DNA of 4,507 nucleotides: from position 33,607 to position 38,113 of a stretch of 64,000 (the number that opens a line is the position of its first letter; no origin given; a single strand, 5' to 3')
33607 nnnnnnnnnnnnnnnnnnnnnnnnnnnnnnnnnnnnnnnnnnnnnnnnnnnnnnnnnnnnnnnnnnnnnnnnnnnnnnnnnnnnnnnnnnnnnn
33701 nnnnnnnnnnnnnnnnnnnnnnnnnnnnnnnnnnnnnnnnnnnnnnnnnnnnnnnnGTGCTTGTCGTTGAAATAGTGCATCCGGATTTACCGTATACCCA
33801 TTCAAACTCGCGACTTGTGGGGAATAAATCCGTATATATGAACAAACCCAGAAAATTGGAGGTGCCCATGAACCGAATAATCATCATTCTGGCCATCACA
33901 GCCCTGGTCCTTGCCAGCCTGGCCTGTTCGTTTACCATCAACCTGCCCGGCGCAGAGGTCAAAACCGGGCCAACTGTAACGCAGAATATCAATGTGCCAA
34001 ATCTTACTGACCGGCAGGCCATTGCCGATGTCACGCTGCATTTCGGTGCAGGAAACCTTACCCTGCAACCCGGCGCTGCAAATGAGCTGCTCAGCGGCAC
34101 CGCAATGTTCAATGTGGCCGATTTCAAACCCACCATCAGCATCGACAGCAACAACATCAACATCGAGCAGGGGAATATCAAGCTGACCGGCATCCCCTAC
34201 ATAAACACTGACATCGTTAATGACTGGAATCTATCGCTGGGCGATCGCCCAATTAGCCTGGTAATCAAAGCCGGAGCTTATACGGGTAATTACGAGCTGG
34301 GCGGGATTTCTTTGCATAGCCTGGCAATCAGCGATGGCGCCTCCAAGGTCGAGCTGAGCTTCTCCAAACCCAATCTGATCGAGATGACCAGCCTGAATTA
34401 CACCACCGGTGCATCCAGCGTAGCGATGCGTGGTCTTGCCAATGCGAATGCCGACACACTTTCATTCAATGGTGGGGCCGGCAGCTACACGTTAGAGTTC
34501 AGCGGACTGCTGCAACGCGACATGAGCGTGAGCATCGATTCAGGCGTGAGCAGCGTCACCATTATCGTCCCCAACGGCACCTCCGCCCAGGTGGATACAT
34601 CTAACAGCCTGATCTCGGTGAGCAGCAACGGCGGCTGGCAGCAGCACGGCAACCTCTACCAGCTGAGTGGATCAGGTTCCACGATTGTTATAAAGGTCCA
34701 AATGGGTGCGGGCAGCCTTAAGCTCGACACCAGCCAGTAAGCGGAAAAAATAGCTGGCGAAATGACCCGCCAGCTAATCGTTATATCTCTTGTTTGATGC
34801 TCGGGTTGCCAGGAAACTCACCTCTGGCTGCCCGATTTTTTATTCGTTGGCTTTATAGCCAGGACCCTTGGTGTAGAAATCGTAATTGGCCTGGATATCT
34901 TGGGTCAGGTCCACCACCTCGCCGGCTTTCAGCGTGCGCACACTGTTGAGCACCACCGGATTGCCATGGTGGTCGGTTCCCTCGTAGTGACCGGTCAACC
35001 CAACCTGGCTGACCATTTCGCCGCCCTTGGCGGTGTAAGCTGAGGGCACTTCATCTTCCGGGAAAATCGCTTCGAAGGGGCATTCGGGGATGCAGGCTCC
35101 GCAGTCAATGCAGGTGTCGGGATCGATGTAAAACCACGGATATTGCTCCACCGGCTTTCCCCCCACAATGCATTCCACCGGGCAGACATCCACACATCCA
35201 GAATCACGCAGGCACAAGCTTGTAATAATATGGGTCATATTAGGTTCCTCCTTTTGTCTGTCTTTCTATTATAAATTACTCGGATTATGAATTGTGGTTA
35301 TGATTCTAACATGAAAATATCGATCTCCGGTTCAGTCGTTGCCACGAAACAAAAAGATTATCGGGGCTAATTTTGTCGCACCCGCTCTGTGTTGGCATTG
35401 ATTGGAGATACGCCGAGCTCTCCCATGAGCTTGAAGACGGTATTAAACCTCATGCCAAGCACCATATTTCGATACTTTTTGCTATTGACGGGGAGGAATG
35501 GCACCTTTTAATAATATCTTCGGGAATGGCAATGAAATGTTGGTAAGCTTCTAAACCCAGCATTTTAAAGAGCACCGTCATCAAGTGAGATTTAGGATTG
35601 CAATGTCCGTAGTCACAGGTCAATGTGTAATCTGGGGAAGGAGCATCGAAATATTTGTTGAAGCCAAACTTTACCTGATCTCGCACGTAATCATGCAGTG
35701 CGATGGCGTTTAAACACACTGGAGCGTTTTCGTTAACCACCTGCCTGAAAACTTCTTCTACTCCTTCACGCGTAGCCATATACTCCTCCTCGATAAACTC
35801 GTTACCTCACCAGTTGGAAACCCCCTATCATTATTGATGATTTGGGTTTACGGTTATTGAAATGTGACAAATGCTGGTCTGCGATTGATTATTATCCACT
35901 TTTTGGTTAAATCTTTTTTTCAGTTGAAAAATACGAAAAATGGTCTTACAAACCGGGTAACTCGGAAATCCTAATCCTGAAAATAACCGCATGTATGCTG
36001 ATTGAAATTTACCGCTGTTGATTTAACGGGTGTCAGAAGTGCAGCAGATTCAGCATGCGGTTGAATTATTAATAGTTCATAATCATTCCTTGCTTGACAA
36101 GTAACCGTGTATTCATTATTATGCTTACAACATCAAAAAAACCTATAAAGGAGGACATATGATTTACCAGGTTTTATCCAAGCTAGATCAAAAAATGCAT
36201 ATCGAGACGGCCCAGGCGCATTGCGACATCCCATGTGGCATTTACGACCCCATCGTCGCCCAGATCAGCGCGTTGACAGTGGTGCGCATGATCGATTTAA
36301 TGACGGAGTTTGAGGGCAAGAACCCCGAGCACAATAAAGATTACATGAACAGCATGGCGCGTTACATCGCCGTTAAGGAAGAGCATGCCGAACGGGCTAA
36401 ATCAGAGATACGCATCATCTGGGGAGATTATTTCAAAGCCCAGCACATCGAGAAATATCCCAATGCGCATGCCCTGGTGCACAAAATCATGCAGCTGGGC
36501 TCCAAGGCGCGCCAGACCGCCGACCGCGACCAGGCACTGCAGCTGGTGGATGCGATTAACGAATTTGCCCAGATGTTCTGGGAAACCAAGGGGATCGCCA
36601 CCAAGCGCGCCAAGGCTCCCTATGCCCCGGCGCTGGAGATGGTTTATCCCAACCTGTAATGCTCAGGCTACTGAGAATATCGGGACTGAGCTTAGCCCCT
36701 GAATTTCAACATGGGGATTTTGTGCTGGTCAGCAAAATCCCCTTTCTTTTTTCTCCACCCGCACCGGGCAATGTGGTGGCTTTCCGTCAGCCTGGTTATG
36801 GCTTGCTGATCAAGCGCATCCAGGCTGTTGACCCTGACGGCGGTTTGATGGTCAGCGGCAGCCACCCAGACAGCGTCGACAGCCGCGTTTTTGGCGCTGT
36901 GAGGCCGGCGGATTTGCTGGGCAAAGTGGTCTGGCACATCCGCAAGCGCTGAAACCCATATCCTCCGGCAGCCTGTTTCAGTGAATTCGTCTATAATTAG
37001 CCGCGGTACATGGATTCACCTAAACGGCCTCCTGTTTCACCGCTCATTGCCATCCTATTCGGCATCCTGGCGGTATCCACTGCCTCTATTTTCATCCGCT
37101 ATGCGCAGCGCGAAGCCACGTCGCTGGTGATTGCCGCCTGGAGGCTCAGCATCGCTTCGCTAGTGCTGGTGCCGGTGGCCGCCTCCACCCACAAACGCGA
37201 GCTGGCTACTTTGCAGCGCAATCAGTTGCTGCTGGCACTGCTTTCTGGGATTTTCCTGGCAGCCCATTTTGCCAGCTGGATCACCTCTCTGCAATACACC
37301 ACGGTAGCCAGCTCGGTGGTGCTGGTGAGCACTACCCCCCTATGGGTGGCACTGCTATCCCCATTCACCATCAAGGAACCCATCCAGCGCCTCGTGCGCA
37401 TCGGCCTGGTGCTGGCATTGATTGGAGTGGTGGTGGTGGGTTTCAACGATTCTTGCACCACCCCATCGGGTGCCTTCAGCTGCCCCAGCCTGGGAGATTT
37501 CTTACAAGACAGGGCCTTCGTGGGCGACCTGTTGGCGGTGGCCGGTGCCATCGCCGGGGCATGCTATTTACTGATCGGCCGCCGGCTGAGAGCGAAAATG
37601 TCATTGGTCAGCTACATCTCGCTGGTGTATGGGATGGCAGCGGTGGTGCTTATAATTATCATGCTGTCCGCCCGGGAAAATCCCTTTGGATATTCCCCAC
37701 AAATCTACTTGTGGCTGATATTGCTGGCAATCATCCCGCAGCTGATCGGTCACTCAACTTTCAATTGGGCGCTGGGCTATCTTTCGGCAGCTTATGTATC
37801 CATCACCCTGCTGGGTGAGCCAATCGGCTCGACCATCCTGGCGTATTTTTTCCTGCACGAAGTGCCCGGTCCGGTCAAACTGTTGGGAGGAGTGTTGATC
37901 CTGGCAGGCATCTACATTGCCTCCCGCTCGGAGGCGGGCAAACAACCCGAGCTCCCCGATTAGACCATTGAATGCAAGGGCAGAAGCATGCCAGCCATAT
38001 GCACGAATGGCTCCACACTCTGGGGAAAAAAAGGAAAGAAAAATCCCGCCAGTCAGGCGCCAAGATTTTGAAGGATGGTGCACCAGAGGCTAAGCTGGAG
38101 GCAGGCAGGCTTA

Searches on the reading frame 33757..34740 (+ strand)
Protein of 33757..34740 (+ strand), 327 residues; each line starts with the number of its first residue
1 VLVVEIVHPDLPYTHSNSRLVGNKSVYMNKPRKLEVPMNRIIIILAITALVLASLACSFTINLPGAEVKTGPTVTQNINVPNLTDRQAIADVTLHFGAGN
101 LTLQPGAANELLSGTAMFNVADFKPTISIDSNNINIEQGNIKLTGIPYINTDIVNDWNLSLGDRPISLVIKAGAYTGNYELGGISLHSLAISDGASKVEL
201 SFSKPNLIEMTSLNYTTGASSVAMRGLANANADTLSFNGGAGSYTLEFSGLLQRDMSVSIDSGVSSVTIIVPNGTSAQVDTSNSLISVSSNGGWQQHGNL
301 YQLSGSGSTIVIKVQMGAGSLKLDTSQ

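Call 51: search_protein_families(library=pfam, proteins=[window:33757-34740:+], max_evalue=0.00001)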
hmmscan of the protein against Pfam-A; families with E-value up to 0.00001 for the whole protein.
window:33757-34740:+ (327 aa): 1 family
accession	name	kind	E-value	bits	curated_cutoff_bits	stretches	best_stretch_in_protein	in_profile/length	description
PF17115.11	Toast_rack_N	-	6.6e-11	42.8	22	1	88-174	4-92/92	N-terminal domain of toast_rack, DUF2154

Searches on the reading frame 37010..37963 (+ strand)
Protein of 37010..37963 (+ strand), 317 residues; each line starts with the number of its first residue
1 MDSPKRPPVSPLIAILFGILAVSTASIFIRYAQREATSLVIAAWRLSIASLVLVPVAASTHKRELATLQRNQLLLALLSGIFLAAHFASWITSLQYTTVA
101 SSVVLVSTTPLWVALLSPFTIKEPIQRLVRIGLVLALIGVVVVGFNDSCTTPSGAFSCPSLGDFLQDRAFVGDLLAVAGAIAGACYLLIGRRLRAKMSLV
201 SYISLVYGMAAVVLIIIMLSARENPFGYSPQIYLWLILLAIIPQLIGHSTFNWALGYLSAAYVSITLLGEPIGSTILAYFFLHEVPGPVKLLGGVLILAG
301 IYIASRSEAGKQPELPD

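Call 51: search_protein_families(library=pfam, proteins=[window:37010-37963:+], max_evalue=0.00001)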
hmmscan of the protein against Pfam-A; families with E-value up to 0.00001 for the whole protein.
window:37010-37963:+ (317 aa): 2 families
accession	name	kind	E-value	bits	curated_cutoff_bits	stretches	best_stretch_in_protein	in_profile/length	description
PF00892.27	EamA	-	1.3e-34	119.8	28.2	2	172-305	3-134/135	EamA-like transporter family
PF03151.22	TPT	-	3.3e-08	33.7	30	0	199-309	33-140/291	Triose-phosphate Transporter family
